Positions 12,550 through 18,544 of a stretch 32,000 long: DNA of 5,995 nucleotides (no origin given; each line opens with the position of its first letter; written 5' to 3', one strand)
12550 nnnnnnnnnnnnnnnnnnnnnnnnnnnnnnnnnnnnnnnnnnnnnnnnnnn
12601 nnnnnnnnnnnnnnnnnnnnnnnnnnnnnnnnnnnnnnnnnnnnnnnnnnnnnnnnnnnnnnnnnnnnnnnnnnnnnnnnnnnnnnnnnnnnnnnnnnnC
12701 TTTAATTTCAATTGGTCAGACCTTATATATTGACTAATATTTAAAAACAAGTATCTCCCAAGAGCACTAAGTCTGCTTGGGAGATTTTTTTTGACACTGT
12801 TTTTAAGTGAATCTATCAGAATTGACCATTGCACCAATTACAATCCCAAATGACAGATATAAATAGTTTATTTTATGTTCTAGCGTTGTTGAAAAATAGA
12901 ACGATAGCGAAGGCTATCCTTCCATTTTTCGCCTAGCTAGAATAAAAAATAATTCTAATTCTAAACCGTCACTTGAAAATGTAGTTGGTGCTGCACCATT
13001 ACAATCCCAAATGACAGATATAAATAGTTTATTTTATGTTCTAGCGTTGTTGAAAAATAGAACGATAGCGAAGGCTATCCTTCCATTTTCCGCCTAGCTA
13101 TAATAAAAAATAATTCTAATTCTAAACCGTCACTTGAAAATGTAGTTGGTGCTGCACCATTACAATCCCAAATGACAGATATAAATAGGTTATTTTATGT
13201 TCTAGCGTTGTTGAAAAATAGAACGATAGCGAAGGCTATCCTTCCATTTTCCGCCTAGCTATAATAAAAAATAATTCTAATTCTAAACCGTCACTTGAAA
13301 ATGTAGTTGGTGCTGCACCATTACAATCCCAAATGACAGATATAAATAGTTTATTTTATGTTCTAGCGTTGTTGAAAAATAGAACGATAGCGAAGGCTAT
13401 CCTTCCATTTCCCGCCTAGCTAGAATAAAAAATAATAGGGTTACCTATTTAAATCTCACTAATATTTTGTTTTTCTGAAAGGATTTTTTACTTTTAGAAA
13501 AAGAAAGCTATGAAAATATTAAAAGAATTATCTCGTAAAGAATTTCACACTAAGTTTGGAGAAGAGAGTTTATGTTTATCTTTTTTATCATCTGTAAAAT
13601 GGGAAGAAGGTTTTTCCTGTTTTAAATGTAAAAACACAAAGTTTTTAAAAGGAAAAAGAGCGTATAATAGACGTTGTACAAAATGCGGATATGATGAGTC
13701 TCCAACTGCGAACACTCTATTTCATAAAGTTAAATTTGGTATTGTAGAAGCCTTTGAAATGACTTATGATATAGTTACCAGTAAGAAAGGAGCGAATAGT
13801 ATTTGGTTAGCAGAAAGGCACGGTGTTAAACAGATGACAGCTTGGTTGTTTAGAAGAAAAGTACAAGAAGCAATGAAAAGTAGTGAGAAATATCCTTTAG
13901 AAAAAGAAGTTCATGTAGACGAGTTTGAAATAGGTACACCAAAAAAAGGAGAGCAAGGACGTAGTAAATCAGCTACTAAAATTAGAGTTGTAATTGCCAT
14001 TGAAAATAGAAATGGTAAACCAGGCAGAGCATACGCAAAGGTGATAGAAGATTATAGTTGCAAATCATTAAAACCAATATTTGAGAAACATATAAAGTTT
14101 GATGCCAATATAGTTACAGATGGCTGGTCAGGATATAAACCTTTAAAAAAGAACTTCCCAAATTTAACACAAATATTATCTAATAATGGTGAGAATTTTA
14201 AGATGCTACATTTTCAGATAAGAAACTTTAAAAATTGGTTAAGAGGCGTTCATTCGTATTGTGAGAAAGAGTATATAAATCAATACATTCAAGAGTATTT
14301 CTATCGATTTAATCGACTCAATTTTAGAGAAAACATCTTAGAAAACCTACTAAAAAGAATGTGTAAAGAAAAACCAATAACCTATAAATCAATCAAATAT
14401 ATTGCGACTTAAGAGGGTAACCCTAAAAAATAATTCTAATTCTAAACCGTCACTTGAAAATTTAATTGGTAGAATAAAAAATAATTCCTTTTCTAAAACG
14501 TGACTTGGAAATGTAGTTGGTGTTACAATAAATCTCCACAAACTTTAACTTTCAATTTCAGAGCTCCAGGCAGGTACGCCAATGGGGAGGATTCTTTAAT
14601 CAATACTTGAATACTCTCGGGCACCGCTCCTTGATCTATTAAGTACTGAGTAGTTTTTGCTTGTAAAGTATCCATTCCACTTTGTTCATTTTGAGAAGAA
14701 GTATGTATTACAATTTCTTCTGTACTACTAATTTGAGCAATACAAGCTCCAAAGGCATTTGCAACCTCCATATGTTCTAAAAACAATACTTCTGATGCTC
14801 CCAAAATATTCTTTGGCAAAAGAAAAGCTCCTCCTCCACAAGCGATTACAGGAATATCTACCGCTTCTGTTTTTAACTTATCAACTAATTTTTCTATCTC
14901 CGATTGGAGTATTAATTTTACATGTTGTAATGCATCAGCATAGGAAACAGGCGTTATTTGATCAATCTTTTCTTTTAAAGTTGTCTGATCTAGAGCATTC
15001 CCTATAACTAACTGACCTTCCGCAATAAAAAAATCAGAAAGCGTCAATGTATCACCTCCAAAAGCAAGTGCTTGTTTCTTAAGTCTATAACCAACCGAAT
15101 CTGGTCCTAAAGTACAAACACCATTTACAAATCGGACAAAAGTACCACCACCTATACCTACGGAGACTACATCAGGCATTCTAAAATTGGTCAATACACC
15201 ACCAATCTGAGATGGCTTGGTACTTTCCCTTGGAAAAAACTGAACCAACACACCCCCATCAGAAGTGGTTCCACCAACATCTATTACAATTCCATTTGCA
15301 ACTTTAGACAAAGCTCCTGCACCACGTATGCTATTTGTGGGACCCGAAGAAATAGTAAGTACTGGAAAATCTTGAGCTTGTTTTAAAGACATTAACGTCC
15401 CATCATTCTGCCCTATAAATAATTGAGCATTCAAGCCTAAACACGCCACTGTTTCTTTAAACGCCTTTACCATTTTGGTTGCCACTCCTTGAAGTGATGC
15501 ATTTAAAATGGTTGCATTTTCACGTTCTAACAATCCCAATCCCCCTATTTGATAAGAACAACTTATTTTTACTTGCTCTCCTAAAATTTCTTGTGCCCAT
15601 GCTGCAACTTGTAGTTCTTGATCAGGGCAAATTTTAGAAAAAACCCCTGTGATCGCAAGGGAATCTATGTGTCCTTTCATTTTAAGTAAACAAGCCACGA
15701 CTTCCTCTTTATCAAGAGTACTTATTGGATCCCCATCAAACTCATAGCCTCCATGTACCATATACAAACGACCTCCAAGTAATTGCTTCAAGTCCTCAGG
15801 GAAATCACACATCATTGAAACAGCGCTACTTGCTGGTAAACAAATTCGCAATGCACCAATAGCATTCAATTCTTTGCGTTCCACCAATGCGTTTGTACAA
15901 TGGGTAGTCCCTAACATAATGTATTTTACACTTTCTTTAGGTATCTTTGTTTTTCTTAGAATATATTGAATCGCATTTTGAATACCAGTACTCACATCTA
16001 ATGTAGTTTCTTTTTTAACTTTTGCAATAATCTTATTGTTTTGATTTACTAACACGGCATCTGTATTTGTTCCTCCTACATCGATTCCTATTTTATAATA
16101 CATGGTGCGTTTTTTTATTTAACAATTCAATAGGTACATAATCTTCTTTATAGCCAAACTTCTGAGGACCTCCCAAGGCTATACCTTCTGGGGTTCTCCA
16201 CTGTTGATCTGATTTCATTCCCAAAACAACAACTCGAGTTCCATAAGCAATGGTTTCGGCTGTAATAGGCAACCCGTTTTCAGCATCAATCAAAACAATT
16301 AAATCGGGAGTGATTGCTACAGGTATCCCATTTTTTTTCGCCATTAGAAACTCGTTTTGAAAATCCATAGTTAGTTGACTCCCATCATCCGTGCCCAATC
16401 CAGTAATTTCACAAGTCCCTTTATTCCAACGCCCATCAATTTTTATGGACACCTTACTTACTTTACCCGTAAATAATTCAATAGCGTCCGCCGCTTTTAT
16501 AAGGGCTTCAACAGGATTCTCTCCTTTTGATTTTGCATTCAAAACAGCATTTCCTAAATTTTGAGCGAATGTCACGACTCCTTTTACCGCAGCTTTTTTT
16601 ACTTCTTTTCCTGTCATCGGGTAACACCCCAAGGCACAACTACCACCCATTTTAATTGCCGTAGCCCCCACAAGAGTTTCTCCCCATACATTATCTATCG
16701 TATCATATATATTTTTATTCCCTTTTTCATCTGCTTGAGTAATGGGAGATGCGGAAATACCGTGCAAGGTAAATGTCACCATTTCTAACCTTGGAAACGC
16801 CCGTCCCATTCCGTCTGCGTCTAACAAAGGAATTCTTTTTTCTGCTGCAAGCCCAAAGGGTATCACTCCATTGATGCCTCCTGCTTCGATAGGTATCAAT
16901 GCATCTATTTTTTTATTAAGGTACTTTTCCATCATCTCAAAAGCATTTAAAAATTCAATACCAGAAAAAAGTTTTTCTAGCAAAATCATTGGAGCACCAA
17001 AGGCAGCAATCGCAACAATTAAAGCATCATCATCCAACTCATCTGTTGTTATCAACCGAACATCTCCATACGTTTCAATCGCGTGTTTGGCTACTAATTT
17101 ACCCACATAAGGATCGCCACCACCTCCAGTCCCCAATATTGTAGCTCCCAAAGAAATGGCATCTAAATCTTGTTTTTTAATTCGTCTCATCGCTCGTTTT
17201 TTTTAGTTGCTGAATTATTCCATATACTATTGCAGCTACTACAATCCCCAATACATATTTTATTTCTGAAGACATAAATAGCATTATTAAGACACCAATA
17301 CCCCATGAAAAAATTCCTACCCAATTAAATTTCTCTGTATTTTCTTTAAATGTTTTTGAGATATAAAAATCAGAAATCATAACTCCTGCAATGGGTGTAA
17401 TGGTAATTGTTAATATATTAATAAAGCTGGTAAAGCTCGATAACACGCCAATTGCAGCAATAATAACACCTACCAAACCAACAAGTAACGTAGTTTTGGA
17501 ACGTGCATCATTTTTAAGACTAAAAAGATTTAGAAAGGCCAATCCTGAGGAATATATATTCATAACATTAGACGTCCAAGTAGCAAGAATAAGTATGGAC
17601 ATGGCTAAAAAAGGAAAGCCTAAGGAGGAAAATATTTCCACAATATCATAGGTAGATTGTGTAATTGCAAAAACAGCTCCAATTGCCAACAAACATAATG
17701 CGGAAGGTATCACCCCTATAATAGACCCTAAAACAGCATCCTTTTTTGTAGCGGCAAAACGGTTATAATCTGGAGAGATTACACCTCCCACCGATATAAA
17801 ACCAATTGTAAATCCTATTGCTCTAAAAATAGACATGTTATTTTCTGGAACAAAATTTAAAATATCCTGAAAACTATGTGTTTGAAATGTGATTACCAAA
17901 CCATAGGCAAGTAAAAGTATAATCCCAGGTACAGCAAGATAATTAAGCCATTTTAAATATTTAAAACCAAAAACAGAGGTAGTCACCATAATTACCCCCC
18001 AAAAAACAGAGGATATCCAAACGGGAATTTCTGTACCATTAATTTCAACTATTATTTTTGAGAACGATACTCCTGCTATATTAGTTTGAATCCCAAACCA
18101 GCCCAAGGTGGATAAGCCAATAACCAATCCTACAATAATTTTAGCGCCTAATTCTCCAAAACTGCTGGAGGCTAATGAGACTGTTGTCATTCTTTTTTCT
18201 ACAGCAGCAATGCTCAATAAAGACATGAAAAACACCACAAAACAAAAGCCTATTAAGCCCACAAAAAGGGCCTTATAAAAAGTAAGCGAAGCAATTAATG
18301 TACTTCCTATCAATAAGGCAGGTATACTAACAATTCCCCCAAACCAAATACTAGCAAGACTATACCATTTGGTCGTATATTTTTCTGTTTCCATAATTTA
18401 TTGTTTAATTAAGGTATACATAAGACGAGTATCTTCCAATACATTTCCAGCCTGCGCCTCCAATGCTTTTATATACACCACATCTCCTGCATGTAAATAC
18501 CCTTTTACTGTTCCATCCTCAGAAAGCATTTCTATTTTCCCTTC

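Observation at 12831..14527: Tandem 161-bp non-coding element with inverted-repeat ends, palindromic junctions and internal hairpins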

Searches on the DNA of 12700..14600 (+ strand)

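Call 5: search_rna_families(source=window, start=12700, end=14600, threshold=evalue, max_evalue=10, show_alignments=3)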
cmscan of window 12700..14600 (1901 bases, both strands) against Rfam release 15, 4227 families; matches with E-value up to 10: 11.
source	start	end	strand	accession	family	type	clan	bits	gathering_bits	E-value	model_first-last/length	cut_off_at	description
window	12966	13017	-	RF03284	mir-4637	Gene; miRNA;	-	30.9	89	0.0016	1-84/84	no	mir-4637 microRNA precursor family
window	13127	13178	-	RF03284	mir-4637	Gene; miRNA;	-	30.9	89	0.0016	1-84/84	no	mir-4637 microRNA precursor family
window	13288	13339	-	RF03284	mir-4637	Gene; miRNA;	-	30.9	89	0.0016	1-84/84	no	mir-4637 microRNA precursor family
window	12937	13044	-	RF04263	MIR2593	Gene; miRNA;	-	25.7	96.2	0.13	1-116/116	no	MIR2593 microRNA precursor family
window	12864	12957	+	RF03926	MIR1435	Gene; miRNA;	-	23.2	94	1.7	1-186/186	no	MIR1435 microRNA precursor family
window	13098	13205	-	RF04263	MIR2593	Gene; miRNA;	-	21.6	96.2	1.3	1-116/116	no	MIR2593 microRNA precursor family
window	12867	12953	+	RF04069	MIR6135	Gene; miRNA;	-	21.6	99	1.9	1-122/122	no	MIR6135 microRNA precursor family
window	13376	13483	-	RF02618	SSRC34_2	Gene; sRNA;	-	20.5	48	2.5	1-125/125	no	Streptococcus sRNA 34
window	13098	13205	+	RF04263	MIR2593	Gene; miRNA;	-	19.9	96.2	3.6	1-116/116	no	MIR2593 microRNA precursor family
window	13464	13508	+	RF04239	mir-4679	Gene; miRNA;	-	18.1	88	4.5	1-75/75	no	mir-4679 microRNA precursor family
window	13139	13328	+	RF00452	MIR172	Gene; miRNA;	-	15.4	70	6.8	1-114/114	no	mir-172 microRNA precursor family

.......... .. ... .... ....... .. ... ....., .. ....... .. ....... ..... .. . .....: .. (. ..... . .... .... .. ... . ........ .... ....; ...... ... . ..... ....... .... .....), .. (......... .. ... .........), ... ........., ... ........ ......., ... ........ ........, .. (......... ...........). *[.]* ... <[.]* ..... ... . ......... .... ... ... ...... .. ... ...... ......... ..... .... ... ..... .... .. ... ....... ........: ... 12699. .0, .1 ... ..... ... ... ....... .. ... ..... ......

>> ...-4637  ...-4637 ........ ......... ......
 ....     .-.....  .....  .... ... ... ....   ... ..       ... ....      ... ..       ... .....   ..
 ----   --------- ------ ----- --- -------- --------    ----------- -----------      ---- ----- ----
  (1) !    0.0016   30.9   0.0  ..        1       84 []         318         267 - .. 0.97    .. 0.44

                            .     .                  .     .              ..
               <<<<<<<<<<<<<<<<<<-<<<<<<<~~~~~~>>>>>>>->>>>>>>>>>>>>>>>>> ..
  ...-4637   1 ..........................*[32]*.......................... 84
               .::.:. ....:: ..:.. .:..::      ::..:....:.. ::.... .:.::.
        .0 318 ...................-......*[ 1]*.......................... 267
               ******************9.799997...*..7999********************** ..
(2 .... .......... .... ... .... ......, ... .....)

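Call 35: search_dna_similar(query=window:12992-13152:+, collection=plasmids, mode=distant, max_evalue=0.01)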
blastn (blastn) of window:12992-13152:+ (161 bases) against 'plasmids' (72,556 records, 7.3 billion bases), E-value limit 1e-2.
No match.

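Call 36: search_dna_similar(query=window:12992-13152:+, collection=phages, mode=distant, max_evalue=0.01)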
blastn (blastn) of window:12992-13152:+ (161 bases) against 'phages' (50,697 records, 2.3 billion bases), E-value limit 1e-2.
No match.

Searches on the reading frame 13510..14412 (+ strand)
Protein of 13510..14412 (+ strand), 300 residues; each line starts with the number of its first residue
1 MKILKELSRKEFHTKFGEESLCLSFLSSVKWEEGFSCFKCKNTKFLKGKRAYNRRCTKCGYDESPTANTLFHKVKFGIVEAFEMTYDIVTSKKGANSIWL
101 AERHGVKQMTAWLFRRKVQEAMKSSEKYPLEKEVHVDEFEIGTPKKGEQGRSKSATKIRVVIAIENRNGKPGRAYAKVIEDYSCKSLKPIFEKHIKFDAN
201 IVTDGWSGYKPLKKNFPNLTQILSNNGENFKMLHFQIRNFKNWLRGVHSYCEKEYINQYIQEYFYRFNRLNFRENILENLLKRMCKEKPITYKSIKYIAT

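Call 7: search_protein_families(library=pfam, proteins=[window:13510-14412:+])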
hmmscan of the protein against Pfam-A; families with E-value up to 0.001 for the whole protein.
window:13510-14412:+ (300 aa): 2 families
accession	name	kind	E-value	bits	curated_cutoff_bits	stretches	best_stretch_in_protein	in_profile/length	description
PF12762.13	DDE_Tnp_IS1595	-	1.6e-21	77.3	27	1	130-268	2-153/153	ISXO2-like transposase domain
PF12760.12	Zn_ribbon_IS1595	-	0.00017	21.9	25.4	1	19-61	3-45/46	Transposase zinc-ribbon domain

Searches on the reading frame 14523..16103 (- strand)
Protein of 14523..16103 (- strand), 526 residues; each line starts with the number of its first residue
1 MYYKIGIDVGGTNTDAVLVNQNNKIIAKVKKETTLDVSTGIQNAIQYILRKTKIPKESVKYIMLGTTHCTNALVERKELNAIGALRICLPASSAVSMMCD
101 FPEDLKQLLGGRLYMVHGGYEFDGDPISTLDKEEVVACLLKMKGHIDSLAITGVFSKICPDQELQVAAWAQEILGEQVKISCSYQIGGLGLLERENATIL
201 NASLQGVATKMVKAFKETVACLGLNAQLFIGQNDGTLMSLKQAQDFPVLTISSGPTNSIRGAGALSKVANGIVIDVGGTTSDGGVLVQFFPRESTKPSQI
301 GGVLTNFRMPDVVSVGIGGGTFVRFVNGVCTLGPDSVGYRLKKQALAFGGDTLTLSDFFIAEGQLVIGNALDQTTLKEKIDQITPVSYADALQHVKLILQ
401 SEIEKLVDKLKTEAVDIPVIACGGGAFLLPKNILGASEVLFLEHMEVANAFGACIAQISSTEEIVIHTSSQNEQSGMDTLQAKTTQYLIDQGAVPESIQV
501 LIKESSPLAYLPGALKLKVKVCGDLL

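Call 7: search_protein_families(library=pfam, proteins=[window:14523-16103:-])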
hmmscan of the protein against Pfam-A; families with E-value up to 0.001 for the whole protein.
window:14523-16103:- (526 aa): 5 families
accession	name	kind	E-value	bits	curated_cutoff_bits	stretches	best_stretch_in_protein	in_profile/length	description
PF05378.19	Hydant_A_N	-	7e-37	127.3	25.2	1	4-173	1-175/176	Hydantoinase/oxoprolinase N-terminal region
PF01968.24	Hydantoinase_A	-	6.4e-30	104.8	22.9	1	194-460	1-289/291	Hydantoinase/oxoprolinase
PF01869.26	BcrAD_BadFG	-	3.9e-08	33.6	31.5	1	5-81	1-84/271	BadF/BadG/BcrA/BcrD ATPase family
PF13941.12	MutL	-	1.4e-05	24.6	27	1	7-53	4-53/450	MutL protein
PF00480.26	ROK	-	0.00035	20.6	22.9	0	5-63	2-61/294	ROK family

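Call 13: find_encoding_contigs(protein=window:14523-16103:-, flank=10000, max_places=10)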
Protein window:14523-16103:- (526 aa): no gene with exactly this product is on record in the collection.

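Call 30: find_homologous_proteins(query=window:14523-16103:-, max_evalue=1e-50)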
Query window:14523-16103:- (526 aa): 7999 proteins with E <= 1e-50 among 8000 candidates; the best 120 are listed.
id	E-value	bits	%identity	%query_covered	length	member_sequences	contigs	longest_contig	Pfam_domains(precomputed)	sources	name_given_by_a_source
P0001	0.0e+0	1151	100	100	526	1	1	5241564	PF01869.27,PF01968.25,PF13941.13,PF05378.20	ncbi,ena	-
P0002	9.1e-271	917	80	100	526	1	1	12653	PF01869.27,PF01968.25,PF13941.13,PF05378.20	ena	-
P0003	2.0e-245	833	73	100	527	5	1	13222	PF01869.27,PF01968.25,PF05378.20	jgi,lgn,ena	-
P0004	1.9e-243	827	72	100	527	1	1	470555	PF01869.27,PF01968.25,PF05378.20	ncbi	-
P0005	3.8e-243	826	72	100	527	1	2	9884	PF01869.27,PF01968.25,PF05378.20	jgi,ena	jgi:N-methylhydantoinase A/oxoprolinase/acetone carboxylase beta subunit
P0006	1.1e-242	824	72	100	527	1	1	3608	PF01869.27,PF00480.27,PF01968.25,PF05378.20,PF21523.4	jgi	-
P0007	1.9e-242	823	73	100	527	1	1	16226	PF01869.27,PF01968.25,PF05378.20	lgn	-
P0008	8.0e-242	821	72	100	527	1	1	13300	PF01869.27,PF01968.25,PF13941.13,PF05378.20,PF21523.4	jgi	-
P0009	3.3e-241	819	73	100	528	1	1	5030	PF01869.27,PF01968.25,PF13941.13,PF05378.20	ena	-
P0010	4.6e-241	819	73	100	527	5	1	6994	PF01869.27,PF01968.25,PF05378.20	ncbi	-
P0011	2.8e-240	816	71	100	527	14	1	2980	PF01869.27,PF01968.25,PF05378.20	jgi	jgi:N-methylhydantoinase A/oxoprolinase/acetone carboxylase beta subunit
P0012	3.8e-240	816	72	100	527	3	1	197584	PF01869.27,PF01968.25,PF13941.13,PF05378.20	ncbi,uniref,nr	ncbi:hydantoinase/oxoprolinase N-terminal domain-containing protein [Gillisia sp. CAL575]|uniref:hyd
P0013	1.5e-239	814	70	100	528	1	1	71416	PF01869.27,PF01968.25,PF05378.20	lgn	-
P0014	1.5e-238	811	71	100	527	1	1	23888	PF01869.27,PF01968.25,PF13941.13,PF05378.20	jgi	jgi:N-methylhydantoinase A/oxoprolinase/acetone carboxylase beta subunit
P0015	3.7e-238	809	71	100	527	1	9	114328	PF01869.27,PF01968.25,PF05378.20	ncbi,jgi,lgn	jgi:N-methylhydantoinase A/oxoprolinase/acetone carboxylase beta subunit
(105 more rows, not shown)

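Call 31: find_encoding_contigs(protein=P0001, flank=10000, max_places=3)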
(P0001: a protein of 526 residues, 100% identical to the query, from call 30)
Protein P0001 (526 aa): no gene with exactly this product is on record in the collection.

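Call 32: find_encoding_contigs(protein=P0002, flank=10000, max_places=3)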
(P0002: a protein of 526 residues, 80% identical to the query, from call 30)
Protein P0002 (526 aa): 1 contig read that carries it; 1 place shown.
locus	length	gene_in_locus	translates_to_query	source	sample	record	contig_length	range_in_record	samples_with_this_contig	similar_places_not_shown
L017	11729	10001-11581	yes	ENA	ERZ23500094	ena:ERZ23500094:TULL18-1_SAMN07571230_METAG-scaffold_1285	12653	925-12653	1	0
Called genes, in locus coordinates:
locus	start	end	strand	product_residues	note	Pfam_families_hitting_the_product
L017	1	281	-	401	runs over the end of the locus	?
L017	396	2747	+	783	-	PF13620:CarboxypepD_reg, PF13715:CarbopepD_reg_2, PF07715:Plug, PF00593:TonB_dep_Rec_b-barrel, PF14905:OMP_b-brl_3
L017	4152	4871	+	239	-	PF01968:Hydantoinase_A, PF19278:Hydant_A_C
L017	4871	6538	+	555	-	PF02538:Hydantoinase_B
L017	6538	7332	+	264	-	PF01177:Asp_Glu_race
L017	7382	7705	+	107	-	-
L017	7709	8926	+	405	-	PF02133:Transp_cyt_pur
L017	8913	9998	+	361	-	PF06032:S-Me-THD_N, PF20906:S-Me-THD_C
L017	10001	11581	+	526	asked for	PF01869:BcrAD_BadFG (weak), PF05378:Hydant_A_N, PF13941:MutL (faint), PF01968:Hydantoinase_A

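Call 33: list_cluster_members(proteins=[P0001])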
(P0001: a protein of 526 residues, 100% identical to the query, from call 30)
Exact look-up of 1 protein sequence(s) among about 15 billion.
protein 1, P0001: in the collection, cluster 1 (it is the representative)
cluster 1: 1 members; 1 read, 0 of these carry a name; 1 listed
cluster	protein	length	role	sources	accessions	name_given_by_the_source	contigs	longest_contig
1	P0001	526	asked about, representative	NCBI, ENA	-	-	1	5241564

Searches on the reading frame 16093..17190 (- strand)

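Call 7: search_protein_families(library=pfam, proteins=[window:16093-17190:-])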
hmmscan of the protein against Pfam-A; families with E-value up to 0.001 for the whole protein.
window:16093-17190:- (365 aa): 2 families
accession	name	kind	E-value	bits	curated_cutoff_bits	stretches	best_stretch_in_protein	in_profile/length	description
PF20906.3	S-Me-THD_C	-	1.7e-60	204.1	27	1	166-354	2-190/190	S-Me-THD-like, C-terminal domain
PF06032.18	S-Me-THD_N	-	2.7e-55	187.2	27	1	7-163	1-157/158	S-Me-THD-like, N-terminal domain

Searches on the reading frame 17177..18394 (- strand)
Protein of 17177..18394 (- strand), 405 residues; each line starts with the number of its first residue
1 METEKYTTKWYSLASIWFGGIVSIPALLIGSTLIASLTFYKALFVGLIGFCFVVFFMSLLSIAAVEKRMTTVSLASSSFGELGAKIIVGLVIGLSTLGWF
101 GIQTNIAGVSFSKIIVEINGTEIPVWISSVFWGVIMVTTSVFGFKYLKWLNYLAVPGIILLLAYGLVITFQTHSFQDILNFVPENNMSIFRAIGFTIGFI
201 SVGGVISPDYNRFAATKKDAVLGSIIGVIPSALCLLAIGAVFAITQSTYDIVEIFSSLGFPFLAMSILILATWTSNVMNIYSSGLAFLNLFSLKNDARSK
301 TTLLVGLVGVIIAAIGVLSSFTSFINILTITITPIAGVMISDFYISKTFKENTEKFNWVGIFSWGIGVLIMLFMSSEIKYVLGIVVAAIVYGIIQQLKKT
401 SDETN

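Call 7: search_protein_families(library=pfam, proteins=[window:17177-18394:-])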
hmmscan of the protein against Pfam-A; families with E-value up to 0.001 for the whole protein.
window:17177-18394:- (405 aa): 1 family
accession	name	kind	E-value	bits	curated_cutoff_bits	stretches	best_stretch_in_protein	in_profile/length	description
PF02133.21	Transp_cyt_pur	-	2.5e-26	92.9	23.5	1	3-355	4-382/440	Permease for cytosine/purines, uracil, thiamine, allantoin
